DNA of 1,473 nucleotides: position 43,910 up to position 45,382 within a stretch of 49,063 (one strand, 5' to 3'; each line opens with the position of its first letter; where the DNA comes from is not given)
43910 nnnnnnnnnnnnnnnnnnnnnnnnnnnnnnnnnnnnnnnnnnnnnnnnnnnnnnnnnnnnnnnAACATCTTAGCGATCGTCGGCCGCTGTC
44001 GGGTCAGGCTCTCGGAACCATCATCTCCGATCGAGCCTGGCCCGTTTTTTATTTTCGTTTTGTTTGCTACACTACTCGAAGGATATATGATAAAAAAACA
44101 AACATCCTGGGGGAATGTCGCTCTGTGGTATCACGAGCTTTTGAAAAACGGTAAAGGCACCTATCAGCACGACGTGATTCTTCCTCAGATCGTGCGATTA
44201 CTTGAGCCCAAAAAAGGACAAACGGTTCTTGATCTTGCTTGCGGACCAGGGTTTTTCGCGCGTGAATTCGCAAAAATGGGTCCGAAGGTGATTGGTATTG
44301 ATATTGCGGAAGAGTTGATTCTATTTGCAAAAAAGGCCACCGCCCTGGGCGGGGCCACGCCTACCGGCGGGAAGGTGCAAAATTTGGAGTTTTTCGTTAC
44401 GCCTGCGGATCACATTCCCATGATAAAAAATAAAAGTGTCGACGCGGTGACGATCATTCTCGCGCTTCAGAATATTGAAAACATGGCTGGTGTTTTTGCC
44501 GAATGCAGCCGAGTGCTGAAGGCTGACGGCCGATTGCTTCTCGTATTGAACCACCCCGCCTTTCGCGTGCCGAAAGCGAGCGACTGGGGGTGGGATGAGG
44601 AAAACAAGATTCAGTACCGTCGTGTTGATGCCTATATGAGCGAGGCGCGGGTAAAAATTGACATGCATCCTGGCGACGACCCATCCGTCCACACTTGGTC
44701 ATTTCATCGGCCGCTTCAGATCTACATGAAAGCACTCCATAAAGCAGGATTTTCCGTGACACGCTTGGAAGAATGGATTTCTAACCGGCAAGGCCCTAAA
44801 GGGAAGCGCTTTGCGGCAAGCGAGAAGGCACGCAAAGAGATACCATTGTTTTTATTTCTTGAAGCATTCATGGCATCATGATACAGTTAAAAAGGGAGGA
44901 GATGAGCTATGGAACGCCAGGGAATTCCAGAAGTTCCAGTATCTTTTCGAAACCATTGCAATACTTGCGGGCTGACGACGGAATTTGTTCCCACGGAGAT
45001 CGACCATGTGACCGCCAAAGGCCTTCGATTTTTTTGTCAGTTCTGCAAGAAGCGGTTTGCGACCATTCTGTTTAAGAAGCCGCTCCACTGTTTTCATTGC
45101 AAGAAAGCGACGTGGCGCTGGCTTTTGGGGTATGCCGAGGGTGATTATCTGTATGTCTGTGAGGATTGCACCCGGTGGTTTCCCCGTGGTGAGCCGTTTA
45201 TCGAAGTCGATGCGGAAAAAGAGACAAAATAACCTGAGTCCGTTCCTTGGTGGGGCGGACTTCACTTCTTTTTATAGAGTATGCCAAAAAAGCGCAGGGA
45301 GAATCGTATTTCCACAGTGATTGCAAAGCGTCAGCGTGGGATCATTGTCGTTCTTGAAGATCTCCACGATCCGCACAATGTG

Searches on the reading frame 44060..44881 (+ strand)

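Call 3: search_protein_families(library=pfam, proteins=[window:44060-44881:+], max_evalue=0.1)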
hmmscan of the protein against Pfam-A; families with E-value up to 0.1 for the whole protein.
window:44060-44881:+ (273 aa): 16 families
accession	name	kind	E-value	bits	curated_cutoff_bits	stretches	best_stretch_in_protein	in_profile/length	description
PF08241.18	Methyltransf_11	-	9.5e-18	65.1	21.2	1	57-160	1-94/95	Methyltransferase domain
PF13847.12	Methyltransf_31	-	1.6e-15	57.5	27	1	51-161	2-109/145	Methyltransferase domain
PF13649.12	Methyltransf_25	-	9.7e-15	55.5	27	1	56-157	1-97/97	Methyltransferase domain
PF01209.24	Ubie_methyltran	-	1.3e-12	48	20.1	1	36-161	31-151/233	ubiE/COQ5 methyltransferase family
PF13489.12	Methyltransf_23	-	3.2e-10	40.4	27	1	41-181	10-137/164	Methyltransferase domain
PF08242.18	Methyltransf_12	-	5.6e-10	40.3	30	1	57-159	1-98/98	Methyltransferase domain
PF01555.25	N6_N4_Mtase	-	5.4e-05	23.7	26.7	1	51-91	180-220/221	DNA methylase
PF02353.26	CMAS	-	0.00012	22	27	1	45-161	55-164/273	Mycolic acid cyclopropane synthetase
PF05175.20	MTS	-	0.00017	21.7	23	1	45-165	24-142/170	Methyltransferase small domain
PF02086.21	MethyltransfD12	-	0.00045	20.5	22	1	40-93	8-61/253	D12 class N6 adenine-specific DNA methyltransferase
PF00398.26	RrnaAD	-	0.0006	19.4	24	1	39-92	17-70/263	Ribosomal RNA adenine dimethylase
PF01728.25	FtsJ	-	0.0061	16.9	24.1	1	48-85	19-56/181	FtsJ-like methyltransferase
PF09445.16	Methyltransf_15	-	0.012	15.6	22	1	54-92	2-40/165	RNA cap guanine-N2 methyltransferase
PF05148.21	Methyltransf_8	-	0.034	14.5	27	0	118-160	115-155/219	Hypothetical methyltransferase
PF08003.17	Methyltransf_9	-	0.04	13.3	23.8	0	44-85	107-149/315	Protein of unknown function (DUF1698)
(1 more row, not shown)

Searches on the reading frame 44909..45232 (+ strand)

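Call 3: search_protein_families(library=pfam, proteins=[window:44909-45232:+], max_evalue=0.1)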
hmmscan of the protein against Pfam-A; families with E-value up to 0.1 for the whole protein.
window:44909-45232:+ (107 aa): 6 families
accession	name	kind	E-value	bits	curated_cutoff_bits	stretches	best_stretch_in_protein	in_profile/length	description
PF01363.27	FYVE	-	0.016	15.7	27.8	0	43-66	11-32/67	FYVE zinc finger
PF12251.13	SNAPC3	-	0.039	14.1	23.8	0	14-51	145-182/199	snRNA-activating protein complex (SNAPc), subunit 3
PF09723.15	Zn_ribbon_8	-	0.07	13.6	34.4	0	41-67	6-36/41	Zinc ribbon domain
PF13465.12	zf-H2C2_2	-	0.081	13.8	40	0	40-52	14-26/26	Zinc-finger double domain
PF08432.15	Vfa1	-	0.088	13.6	27.3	0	60-85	15-40/179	AAA-ATPase Vps4-associated protein 1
PF24458.1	DUF7573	-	0.093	13.1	30.2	1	60-90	13-39/39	Domain of unknown function (DUF7573)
